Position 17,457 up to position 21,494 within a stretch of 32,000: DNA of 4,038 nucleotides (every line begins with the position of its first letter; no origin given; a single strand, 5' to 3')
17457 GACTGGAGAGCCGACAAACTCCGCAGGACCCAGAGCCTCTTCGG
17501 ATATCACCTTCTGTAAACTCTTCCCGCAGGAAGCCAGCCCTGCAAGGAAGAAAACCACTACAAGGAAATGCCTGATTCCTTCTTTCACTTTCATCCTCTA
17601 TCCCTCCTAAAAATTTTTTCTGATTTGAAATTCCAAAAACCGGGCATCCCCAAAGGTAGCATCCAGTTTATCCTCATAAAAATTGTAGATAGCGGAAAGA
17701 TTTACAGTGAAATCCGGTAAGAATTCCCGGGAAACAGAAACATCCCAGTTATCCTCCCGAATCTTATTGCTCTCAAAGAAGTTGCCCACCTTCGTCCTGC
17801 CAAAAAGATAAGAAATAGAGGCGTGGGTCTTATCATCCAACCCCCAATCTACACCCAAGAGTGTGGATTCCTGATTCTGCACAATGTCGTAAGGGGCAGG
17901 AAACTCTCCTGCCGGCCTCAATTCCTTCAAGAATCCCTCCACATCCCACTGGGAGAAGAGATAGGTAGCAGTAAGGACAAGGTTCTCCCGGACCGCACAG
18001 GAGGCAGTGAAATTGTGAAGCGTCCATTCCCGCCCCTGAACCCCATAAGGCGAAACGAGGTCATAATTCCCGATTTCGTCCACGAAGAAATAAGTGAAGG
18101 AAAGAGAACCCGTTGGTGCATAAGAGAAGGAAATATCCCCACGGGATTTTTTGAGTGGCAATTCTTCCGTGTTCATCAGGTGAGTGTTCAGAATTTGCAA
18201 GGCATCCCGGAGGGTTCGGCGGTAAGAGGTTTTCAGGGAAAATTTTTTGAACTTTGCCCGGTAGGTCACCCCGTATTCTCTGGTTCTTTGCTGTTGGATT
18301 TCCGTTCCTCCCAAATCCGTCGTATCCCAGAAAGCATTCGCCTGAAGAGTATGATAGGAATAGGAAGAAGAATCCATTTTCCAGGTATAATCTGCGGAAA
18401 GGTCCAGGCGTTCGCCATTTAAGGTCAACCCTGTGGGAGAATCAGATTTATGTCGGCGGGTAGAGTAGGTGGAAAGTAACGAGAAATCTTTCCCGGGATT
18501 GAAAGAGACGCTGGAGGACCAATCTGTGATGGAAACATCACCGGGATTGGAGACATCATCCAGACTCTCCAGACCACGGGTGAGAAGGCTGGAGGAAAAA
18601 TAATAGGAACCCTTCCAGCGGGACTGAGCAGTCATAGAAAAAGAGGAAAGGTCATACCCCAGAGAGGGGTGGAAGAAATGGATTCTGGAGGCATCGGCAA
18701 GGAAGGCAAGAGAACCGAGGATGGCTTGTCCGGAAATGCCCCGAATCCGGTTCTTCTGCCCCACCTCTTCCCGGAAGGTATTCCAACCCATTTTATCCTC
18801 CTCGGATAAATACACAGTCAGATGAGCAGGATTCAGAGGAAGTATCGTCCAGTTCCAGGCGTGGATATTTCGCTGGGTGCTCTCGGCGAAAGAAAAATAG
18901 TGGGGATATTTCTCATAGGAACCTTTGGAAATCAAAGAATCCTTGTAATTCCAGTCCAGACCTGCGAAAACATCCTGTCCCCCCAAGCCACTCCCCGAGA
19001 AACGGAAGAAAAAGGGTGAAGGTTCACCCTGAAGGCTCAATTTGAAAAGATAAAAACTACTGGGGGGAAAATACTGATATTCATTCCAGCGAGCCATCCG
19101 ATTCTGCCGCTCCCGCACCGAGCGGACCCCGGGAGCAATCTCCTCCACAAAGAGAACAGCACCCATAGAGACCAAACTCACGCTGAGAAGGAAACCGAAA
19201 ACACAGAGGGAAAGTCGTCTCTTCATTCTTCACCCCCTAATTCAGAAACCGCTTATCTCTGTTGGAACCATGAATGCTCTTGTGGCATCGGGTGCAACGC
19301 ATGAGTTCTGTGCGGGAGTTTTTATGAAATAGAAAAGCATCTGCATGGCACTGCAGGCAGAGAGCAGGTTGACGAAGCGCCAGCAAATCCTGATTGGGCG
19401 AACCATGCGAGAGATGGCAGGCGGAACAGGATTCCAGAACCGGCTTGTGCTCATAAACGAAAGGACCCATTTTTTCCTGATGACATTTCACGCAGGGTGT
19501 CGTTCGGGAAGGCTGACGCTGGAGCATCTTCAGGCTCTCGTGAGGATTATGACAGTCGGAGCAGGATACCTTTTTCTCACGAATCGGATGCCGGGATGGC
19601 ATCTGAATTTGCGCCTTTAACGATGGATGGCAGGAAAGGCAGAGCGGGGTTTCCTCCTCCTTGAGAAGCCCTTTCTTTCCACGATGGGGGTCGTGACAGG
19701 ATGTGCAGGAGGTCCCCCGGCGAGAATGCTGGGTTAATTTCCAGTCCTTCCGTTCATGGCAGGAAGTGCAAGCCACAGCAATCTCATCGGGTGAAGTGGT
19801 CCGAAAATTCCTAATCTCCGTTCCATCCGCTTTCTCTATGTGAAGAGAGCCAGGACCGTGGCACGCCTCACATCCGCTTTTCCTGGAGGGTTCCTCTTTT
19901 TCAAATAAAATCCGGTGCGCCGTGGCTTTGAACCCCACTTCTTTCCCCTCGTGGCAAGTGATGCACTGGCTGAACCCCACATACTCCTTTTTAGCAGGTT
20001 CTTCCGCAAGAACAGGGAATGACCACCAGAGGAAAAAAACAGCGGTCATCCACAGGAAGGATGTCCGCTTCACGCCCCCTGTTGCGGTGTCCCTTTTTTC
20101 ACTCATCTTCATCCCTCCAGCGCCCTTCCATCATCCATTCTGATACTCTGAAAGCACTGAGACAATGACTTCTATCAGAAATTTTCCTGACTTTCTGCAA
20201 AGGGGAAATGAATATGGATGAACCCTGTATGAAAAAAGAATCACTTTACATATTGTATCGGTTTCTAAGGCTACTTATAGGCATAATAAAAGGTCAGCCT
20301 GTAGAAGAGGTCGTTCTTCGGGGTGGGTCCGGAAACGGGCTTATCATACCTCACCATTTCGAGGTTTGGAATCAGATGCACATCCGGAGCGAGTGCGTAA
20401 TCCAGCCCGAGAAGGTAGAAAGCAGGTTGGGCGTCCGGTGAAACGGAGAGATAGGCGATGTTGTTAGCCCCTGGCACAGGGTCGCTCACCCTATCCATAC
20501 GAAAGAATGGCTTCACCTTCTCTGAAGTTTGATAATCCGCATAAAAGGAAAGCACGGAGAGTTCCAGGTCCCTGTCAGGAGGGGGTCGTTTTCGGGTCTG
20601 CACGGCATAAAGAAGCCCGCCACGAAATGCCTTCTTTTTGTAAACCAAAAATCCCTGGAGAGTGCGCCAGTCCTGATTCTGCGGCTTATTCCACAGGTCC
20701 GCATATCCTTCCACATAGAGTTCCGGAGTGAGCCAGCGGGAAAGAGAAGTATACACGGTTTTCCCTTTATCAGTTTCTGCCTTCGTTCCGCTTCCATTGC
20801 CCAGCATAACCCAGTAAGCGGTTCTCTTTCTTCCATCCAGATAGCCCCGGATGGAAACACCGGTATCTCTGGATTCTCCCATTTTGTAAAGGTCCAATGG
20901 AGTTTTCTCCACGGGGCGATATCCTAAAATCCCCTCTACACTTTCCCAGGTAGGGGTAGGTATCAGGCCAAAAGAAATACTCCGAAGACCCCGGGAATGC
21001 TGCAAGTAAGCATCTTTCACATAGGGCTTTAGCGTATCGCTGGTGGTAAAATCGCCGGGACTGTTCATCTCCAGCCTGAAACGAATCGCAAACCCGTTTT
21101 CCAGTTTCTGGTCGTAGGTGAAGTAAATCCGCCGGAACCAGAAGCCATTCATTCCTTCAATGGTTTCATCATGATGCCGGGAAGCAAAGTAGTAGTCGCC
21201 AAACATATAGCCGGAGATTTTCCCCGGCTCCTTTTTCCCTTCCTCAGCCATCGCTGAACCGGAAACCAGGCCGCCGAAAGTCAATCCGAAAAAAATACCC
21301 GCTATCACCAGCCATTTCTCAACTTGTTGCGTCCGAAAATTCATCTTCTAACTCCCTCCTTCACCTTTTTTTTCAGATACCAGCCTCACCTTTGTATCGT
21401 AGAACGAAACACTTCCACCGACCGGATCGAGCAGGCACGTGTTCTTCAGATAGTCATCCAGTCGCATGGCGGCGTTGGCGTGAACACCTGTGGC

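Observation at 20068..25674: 183-bp perfect direct repeat gives two unrelated operons the same promoter, 5' UTR and first 15 codons, and brackets the molybdoenzyme as an excisable cassette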

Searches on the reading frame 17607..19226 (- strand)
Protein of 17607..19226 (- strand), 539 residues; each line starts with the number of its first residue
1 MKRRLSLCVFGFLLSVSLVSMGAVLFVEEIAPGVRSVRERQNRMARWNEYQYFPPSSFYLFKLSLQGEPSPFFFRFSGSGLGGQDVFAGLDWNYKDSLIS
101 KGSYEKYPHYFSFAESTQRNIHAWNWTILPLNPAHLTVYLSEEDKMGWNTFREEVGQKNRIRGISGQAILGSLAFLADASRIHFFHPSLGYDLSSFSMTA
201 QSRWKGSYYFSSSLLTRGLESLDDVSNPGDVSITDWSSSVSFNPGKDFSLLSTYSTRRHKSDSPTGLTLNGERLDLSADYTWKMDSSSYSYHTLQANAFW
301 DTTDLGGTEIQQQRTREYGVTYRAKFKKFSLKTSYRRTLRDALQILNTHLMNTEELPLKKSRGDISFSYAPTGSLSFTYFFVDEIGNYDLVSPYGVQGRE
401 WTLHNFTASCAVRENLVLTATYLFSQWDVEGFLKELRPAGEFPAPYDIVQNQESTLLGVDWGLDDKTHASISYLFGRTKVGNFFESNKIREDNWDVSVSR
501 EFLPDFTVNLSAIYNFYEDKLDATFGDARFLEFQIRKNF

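Call 6: search_protein_families(library=pfam, proteins=[window:17607-19226:-], max_evalue=0.01)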
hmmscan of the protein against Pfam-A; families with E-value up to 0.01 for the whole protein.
window:17607-19226:- (539 aa): 0 families

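Call 7: search_protein_families(library=ncbifam, proteins=[window:17607-19226:-], max_evalue=0.01)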
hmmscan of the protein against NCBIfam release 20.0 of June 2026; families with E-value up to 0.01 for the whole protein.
window:17607-19226:- (539 aa): 0 families

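Call 67: search_solved_structures(query=window:17607-19226:-, max_evalue=1)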
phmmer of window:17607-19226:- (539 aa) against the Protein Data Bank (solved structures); distinct sequences matched with E-value up to 1: 0.
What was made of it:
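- On DmsEFAB/MtrCAB-type outer-membrane electron conduit coupled to a Mo enzyme: OMP539 has no Pfam, NCBIfam or PDB match (calls 6, 7, 67).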

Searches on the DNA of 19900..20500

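Call 16: search_rna_families(source=window, start=19900, end=20500, threshold=evalue, max_evalue=10)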
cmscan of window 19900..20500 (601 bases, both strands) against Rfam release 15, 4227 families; matches with E-value up to 10: 3.
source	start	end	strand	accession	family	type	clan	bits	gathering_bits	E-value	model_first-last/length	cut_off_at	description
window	20348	20424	-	RF01532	TB10Cs3H2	Gene; snRNA; snoRNA; HACA-box;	-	19.7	45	0.55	1-69/69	no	Trypanosomatid snoRNA TB10Cs3H2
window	20032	20193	-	RF02870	ncS035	Gene; sRNA;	-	14.1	79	0.86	1-168/168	no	Burkholderia sRNA 35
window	20020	20080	+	RF02466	Ms_AS-8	Gene; sRNA;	-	13.4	48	7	3-64/74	no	Actinobacteria sRNA Ms_AS-8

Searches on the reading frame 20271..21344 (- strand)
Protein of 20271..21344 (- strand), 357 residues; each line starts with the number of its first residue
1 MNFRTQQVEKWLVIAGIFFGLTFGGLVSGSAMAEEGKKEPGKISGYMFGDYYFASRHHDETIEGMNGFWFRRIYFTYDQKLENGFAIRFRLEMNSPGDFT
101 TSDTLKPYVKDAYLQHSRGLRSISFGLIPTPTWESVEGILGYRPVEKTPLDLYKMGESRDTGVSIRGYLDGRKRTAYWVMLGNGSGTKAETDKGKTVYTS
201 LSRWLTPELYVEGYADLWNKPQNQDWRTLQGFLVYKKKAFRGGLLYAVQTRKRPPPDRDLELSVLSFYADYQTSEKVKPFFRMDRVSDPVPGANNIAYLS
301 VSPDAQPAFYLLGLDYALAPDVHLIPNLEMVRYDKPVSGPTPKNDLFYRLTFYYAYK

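Call 6: search_protein_families(library=pfam, proteins=[window:20271-21344:-], max_evalue=0.01)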
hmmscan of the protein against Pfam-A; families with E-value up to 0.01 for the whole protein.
window:20271-21344:- (357 aa): 0 families

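Call 7: search_protein_families(library=ncbifam, proteins=[window:20271-21344:-], max_evalue=0.01)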
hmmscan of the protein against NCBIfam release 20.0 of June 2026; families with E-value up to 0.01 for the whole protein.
window:20271-21344:- (357 aa): 0 families

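Call 34: list_cluster_members(proteins=[window:20271-21344:-, window:25697-26233:-, window:21348-24629:-, window:17607-19226:-])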
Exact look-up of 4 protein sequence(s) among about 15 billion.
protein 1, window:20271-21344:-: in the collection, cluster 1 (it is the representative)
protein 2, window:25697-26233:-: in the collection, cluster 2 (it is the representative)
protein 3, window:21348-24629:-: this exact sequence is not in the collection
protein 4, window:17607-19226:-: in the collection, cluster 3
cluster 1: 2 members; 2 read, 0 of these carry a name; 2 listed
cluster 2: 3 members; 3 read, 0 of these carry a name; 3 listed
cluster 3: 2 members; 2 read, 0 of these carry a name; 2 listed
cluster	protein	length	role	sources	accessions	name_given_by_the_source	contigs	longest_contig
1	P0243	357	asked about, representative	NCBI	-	-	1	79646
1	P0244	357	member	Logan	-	-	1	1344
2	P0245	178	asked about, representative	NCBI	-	-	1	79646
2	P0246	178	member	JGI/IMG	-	-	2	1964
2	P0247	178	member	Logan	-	-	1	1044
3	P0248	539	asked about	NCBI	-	-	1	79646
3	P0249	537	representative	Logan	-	-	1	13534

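Call 35: find_encoding_contigs(protein=P0244, flank=10000)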
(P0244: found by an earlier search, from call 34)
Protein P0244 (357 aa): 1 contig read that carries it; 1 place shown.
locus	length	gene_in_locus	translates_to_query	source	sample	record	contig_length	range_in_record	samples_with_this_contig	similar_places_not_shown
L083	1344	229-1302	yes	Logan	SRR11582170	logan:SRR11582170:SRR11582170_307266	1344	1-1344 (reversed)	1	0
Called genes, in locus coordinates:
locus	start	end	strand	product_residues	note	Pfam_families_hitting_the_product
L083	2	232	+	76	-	?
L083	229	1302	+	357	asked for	-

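Call 36: find_encoding_contigs(protein=P0247, flank=10000)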
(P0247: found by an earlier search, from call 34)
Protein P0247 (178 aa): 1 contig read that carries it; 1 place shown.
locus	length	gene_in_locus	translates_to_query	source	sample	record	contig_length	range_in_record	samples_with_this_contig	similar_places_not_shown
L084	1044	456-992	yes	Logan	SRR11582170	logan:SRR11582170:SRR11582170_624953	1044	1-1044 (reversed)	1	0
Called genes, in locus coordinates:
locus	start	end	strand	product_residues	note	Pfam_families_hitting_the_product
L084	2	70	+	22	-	?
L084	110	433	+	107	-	-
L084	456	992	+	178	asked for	PF00583:Acetyltransf_1, PF13508:Acetyltransf_7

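Call 37: find_encoding_contigs(protein=P0246, flank=10000)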
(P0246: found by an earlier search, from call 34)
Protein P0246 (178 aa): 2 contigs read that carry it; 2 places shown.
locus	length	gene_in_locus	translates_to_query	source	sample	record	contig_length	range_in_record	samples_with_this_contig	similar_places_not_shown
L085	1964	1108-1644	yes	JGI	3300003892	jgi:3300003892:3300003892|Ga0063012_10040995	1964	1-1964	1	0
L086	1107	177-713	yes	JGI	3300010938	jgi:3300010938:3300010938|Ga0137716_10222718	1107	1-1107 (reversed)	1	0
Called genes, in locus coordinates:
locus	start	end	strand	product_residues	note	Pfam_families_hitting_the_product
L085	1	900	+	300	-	?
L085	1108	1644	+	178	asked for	PF00583:Acetyltransf_1, PF13508:Acetyltransf_7 (weak)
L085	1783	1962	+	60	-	?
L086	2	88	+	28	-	?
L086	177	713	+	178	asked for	PF00583:Acetyltransf_1, PF13508:Acetyltransf_7 (weak)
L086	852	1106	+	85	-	?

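Call 42: find_related_loci(query=window:20271-21344:-, collection=metagenome_contigs, flank=10000)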
Query window:20271-21344:- (357 aa) in metagenome_contigs; peptide patterns used: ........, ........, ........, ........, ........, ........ (x = any residue, [..] = any of these).
66 stretches matched a pattern; 22 encode a relative of the query (tblastn E <= 1e-3); 22 distinct loci.
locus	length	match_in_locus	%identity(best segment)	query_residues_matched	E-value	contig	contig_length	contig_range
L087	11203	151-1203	64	6-357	7e-153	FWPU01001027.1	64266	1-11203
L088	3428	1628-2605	46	33-356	8e-88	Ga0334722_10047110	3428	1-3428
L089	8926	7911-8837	44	41-356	8e-79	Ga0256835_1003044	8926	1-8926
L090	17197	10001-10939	43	38-356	1e-76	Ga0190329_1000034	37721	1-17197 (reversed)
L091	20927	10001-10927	43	41-357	3e-73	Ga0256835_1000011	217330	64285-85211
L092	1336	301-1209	43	41-354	1e-72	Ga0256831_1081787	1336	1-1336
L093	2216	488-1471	37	42-356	3e-54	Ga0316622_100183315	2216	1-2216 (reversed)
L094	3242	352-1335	37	42-356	1e-52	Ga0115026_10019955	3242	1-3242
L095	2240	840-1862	31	41-356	1e-39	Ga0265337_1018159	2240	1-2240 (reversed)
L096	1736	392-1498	29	21-354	7e-37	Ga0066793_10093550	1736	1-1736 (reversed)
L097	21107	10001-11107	30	11-356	3e-33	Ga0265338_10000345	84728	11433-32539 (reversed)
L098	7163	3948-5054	29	11-356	6e-32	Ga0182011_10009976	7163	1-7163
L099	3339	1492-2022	41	41-201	2e-31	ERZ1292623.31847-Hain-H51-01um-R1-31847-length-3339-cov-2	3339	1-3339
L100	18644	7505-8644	29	9-356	1e-30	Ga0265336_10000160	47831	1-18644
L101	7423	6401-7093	35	9-222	1e-30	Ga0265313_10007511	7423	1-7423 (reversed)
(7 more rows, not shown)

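Call 66: search_solved_structures(query=window:20271-21344:-, max_evalue=1)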
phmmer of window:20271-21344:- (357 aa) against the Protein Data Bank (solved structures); distinct sequences matched with E-value up to 1: 0.
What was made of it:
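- Tried and rejected: No match (calls 66, 67).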

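Call 80: predict_structure(protein=window:20271-21344:-)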
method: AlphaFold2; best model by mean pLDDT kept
length: 357 residues; sequences in the alignment: 1
mean_pLDDT: 31.5   pTM: 0.20
mean pLDDT of the five models: 31.5, 29.9, 28.2, 27.6, 27.5
residues with pLDDT >= 90: 0; 70-90: 0; 50-70: 3; < 50: 354
segments of 3 or more residues with pLDDT < 50: 1-16, 22-357
pLDDT, mean of each block of 10 residues (from residue 1): 38 45 40 38 34 34 34 36 36 33 32 26 25 29 30 34 37 36 31 27 26 30 33 33 35 34 33 31 27 26 25 24 23 28 27 23
secondary structure, 60 per line:
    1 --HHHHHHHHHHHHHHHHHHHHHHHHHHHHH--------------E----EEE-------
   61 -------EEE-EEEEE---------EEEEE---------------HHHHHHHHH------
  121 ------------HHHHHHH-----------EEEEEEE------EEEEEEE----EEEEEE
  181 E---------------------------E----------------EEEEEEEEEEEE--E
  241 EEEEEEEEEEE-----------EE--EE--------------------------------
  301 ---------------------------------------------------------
elements in order: H3-31 E51-53 E68-70 E72-76 E86-90 H106-114 H133-139 E151-157 E164-170 E175-181 E226-237 E240-251
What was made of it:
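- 20271..21344 (-): OMP357, a predicted outer-membrane protein with a signal peptide and no family match. It belongs to 'type II': 80% nt identity to L085/L086 and 63% aa to L087, but only 30-32% aa to the OMPs that accompany type I FeS-Mo. The structure model failed (call 80).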
